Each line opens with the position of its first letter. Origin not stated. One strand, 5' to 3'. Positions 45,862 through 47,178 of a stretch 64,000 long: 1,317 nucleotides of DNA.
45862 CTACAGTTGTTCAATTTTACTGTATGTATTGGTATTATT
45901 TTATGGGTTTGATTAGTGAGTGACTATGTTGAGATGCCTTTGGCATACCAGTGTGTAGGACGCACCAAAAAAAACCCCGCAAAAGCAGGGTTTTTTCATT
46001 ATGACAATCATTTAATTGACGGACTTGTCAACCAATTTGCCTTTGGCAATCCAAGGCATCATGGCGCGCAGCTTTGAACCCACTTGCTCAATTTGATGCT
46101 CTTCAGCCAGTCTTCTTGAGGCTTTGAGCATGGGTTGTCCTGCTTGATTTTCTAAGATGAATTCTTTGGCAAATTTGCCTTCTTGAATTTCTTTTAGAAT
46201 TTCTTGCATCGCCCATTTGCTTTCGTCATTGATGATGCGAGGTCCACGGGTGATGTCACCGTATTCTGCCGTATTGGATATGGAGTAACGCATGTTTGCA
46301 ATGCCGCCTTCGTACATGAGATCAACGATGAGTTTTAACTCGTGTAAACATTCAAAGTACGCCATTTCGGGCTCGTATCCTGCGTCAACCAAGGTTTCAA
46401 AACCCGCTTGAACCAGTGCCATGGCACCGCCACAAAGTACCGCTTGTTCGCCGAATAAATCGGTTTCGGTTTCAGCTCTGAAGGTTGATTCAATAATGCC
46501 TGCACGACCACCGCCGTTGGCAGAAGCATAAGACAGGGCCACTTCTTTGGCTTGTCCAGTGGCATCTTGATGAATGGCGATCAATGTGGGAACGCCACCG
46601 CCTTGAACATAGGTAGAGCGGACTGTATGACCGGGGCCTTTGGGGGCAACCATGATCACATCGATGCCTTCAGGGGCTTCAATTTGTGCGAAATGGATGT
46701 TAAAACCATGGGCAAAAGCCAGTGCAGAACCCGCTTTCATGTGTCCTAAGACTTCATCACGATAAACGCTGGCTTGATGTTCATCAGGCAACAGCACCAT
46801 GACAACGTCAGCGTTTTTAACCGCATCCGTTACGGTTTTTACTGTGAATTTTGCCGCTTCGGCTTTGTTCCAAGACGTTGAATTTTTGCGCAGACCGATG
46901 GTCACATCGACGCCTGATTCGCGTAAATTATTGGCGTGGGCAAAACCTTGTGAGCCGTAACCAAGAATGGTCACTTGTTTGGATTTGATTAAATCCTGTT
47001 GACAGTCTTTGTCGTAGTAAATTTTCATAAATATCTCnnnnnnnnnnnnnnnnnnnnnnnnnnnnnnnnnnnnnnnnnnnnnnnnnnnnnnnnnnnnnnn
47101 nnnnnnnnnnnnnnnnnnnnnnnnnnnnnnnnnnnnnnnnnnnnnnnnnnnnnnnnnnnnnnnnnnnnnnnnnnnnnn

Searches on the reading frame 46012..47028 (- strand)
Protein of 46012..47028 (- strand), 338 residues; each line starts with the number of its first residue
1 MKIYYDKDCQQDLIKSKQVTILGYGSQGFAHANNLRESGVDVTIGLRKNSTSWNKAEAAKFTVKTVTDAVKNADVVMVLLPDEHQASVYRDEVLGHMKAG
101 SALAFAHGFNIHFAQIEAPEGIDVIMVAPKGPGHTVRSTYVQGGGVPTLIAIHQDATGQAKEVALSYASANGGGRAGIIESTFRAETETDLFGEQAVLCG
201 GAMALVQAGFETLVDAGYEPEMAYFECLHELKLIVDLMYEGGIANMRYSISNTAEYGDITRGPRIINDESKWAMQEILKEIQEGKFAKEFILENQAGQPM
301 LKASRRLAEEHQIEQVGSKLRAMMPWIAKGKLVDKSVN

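Call 4: search_protein_families(library=pfam, proteins=[window:46012-47028:-], max_evalue=1)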
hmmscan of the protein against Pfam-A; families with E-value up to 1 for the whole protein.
window:46012-47028:- (338 aa): 12 families
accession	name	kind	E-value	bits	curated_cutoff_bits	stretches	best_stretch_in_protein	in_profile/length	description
PF07991.19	KARI_N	-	6.4e-74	247.4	20.6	1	14-177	2-165/165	Acetohydroxy acid isomeroreductase, NADPH-binding domain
PF01450.25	KARI_C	-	1.3e-66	223.8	29.1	1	183-326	1-144/144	Ketol-acid reductoisomerase, C-terminal domain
PF02826.25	2-Hacid_dh_C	-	7.6e-08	32.4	25.1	1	9-103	29-123/178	D-isomer specific 2-hydroxyacid dehydrogenase, NAD binding domain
PF03807.23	F420_oxidored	-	5.8e-07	30.5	21.6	1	19-90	2-77/94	NADP oxidoreductase coenzyme F420-dependent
PF03446.21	NAD_binding_2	-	1.2e-05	25.9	21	1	19-103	2-89/161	NAD binding domain of 6-phosphogluconate dehydrogenase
PF00670.27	AdoHcyase_NAD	-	0.00087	19.9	27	1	13-99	20-102/162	S-adenosyl-L-homocysteine hydrolase, NAD binding domain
PF02153.23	PDH_N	-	0.0087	16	26.5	1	32-89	2-62/154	Prephenate dehydrogenase, nucleotide-binding domain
PF01262.27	AlaDh_PNT_C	-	0.027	14.3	23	1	16-103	28-125/214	Alanine dehydrogenase/PNT, C-terminal domain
PF13241.12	NAD_binding_7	-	0.055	14.5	22.1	1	15-84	6-73/104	Putative NAD(P)-binding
PF02558.23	ApbA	-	0.058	13.5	22.2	1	19-58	1-41/150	Ketopantoate reductase PanE/ApbA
PF01210.29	NAD_Gly3P_dh_N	-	0.14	12.6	23.1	0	18-49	1-32/158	NAD-dependent glycerol-3-phosphate dehydrogenase N-terminus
PF01488.26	Shikimate_DH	-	0.18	12.3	24.3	1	14-78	10-81/138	Shikimate / quinate 5-dehydrogenase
